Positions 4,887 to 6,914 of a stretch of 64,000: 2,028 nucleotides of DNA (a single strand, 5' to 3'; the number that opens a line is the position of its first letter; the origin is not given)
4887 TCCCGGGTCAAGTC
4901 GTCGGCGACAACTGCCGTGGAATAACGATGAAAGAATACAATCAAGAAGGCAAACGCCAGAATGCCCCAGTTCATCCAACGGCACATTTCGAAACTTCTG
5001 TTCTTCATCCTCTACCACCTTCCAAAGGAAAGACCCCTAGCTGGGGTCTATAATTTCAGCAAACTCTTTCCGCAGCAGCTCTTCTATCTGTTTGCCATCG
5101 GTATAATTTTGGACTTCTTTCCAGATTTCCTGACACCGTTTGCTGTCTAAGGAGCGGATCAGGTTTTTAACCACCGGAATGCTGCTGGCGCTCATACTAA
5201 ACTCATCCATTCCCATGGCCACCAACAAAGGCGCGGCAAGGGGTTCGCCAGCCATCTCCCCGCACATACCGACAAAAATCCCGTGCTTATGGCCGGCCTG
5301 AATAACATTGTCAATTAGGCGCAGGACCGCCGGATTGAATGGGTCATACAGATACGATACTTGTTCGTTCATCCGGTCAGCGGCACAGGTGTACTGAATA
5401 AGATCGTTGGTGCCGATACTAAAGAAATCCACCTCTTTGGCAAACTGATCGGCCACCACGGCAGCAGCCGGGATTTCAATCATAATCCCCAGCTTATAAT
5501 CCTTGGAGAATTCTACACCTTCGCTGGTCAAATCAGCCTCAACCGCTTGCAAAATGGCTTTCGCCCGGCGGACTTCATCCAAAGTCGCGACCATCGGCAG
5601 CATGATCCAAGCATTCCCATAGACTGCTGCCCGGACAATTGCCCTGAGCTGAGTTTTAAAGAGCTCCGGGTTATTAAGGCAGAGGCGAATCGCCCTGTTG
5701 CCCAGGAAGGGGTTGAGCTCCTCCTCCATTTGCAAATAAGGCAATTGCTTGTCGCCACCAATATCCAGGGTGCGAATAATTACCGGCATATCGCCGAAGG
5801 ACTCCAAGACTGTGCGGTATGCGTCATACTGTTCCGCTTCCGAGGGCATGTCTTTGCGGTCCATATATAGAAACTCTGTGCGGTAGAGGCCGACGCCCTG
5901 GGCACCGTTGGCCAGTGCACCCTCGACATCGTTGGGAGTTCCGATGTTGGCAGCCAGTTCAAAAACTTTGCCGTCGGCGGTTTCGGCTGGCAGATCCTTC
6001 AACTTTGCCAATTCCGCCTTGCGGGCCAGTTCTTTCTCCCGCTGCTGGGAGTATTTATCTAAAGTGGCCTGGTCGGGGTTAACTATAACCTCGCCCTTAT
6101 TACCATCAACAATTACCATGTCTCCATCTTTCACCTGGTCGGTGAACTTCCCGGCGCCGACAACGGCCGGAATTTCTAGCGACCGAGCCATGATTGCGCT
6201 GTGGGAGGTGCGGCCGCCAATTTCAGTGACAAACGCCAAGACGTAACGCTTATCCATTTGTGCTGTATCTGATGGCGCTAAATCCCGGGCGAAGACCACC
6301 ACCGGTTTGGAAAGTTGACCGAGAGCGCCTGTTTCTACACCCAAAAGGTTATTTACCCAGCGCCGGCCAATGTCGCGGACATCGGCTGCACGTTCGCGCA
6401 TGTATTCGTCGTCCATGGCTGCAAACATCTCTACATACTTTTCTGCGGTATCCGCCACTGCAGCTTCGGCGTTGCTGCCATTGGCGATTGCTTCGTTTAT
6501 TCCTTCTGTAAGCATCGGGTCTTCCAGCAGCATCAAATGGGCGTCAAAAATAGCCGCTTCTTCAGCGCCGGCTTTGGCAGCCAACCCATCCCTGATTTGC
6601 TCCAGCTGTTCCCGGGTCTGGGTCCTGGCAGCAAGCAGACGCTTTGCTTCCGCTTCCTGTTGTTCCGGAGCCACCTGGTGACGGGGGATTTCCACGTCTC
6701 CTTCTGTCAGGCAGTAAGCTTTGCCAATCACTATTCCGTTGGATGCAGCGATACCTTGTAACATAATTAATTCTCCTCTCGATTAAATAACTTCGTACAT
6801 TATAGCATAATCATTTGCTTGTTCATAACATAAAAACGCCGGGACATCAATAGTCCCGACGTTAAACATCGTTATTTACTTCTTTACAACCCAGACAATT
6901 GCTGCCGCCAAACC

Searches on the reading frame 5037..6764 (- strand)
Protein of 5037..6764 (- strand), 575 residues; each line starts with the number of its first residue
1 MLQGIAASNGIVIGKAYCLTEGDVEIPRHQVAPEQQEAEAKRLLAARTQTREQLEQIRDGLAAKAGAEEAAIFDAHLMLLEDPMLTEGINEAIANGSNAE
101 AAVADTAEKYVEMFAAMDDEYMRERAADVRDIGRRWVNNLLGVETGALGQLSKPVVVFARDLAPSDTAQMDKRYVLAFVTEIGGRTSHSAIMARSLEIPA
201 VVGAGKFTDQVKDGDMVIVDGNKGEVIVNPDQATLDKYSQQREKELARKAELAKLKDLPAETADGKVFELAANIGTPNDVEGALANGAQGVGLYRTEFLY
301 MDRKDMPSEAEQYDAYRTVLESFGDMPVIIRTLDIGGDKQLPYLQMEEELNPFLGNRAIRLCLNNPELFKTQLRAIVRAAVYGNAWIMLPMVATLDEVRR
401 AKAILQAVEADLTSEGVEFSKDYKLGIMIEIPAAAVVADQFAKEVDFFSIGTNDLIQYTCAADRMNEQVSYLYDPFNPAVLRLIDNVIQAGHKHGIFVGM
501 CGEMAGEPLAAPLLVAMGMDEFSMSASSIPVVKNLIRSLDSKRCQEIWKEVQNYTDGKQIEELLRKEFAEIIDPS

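Call 40: search_protein_families(library=pfam, proteins=[window:5037-6764:-], max_evalue=0.00001)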
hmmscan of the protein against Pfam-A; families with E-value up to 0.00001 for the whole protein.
window:5037-6764:- (575 aa): 3 families
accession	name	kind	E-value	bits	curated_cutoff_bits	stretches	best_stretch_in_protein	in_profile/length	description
PF02896.24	PEP-utilizers_C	-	6.5e-127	423.1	22.8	1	249-540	1-292/293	PEP-utilising enzyme, PEP-binding domain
PF05524.18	PEP-utilisers_N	-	4.9e-38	130.4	24.4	1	3-125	1-121/121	PEP-utilising enzyme, N-terminal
PF00391.29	PEP-utilizers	-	1.5e-26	92.2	23.1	1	152-224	2-72/72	PEP-utilising enzyme, mobile domain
